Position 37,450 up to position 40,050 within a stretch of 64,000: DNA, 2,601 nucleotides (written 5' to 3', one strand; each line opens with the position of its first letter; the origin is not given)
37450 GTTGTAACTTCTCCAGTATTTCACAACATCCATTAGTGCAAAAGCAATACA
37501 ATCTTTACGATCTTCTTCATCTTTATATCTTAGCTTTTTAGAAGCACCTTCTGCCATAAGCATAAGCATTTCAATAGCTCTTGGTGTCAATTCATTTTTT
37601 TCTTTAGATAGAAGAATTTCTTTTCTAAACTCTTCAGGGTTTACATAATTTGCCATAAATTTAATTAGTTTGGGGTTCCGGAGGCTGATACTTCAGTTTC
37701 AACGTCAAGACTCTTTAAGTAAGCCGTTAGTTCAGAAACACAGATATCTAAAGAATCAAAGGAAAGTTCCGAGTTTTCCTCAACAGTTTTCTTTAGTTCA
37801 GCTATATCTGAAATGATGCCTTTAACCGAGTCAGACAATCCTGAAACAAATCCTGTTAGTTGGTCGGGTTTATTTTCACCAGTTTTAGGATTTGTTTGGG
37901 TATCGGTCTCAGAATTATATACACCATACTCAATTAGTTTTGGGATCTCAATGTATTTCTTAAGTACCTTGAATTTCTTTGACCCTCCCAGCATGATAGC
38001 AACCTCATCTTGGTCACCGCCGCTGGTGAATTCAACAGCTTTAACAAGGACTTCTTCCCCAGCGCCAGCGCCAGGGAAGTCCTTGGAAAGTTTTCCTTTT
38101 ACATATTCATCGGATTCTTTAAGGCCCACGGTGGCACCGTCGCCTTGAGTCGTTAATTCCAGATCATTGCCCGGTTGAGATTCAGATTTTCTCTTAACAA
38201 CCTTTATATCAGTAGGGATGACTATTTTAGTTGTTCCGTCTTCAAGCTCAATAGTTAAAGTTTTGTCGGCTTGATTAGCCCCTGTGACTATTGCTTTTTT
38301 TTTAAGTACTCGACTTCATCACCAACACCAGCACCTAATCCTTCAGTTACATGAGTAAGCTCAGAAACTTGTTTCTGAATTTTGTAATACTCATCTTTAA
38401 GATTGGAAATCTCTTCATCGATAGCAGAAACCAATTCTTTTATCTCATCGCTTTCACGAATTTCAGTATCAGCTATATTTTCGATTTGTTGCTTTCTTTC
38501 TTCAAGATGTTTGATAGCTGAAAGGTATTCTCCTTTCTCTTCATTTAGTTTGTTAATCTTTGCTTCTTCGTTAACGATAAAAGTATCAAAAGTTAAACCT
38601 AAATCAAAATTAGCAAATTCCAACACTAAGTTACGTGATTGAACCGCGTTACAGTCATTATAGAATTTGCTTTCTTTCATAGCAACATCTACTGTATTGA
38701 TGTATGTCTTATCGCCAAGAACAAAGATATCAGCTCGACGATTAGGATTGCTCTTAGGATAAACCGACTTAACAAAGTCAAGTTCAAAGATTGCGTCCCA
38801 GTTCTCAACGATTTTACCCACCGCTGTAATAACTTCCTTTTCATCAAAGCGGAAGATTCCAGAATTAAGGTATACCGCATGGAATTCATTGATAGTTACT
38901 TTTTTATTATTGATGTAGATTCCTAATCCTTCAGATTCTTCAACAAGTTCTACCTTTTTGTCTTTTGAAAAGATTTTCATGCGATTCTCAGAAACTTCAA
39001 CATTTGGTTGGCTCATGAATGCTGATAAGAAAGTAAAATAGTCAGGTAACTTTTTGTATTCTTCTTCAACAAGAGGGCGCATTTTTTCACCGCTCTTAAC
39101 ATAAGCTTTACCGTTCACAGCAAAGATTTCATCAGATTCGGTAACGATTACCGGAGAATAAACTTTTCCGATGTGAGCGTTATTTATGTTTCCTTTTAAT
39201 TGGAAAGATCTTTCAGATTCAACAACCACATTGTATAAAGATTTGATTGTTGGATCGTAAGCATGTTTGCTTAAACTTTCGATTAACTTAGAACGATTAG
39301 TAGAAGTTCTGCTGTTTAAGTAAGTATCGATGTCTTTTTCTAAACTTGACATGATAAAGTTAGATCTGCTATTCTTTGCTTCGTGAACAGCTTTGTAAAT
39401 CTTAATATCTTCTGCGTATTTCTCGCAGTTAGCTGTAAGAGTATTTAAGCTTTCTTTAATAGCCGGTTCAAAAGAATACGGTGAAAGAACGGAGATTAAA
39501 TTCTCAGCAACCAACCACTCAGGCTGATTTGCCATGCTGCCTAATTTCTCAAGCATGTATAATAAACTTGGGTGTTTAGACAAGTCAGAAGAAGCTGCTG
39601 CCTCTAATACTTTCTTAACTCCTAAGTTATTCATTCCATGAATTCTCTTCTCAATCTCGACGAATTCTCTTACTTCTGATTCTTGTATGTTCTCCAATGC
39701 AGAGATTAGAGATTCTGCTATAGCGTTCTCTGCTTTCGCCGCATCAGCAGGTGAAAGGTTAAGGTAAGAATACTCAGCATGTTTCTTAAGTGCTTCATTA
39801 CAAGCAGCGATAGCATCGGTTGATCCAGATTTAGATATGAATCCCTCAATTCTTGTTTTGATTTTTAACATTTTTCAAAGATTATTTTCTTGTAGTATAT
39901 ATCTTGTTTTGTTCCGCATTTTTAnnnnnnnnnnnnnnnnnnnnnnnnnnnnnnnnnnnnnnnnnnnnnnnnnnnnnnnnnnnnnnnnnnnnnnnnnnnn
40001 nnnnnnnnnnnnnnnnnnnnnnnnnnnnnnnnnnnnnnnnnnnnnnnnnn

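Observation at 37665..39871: Slippery A9 / A-AAA-AAG site fuses a late protein to a start-less downstream frame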

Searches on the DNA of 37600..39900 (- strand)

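Call 11: search_dna_similar(query=window:37600-39900:-, collection=phages, mode=distant, max_rows=30)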
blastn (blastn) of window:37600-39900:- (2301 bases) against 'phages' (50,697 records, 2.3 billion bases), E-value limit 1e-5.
No match.

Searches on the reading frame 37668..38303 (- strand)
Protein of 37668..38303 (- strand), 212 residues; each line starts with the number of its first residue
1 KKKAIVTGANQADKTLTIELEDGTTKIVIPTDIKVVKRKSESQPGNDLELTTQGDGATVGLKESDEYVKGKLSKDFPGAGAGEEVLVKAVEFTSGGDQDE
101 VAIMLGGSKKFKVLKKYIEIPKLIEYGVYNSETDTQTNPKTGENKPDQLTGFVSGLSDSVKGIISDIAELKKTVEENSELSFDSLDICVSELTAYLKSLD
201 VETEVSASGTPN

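Call 53: predict_structure(alignment_id=A3)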
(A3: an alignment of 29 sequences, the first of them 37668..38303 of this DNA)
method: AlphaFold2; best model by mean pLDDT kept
length: 212 residues; sequences in the alignment: 29
mean_pLDDT: 68.3   pTM: 0.31
mean pLDDT of the five models: 68.3, 68.2, 68.2, 67.8, 67.6
residues with pLDDT >= 90: 22; 70-90: 104; 50-70: 29; < 50: 57
segments of 3 or more residues with pLDDT < 50: 37-64, 123-146, 208-212
pLDDT, mean of each block of 10 residues (from residue 1): 75 84 82 56 37 38 57 78 78 71 75 79 42 40 50 85 92 85 89 89 58 36
secondary structure, 60 per line:
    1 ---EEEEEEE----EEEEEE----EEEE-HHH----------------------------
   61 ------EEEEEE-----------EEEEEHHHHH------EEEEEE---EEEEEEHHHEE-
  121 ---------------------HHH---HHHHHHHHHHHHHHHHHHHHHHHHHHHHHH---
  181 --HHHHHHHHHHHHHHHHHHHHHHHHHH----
elements in order: E4-10 E15-20 E25-28 E67-72 E84-88 H89-93 E100-105 E109-114 H148-177 H183-208

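Call 70: search_protein_families(library=pfam, proteins=[window:37668-38303:-], max_evalue=1)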
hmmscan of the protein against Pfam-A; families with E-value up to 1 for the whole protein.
window:37668-38303:- (212 aa): 1 family
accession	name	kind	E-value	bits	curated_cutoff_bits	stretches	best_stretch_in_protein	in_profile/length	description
PF05961.16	Chordopox_A13L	-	0.0027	18.4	24.1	1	122-157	16-55/69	Chordopoxvirus A13L protein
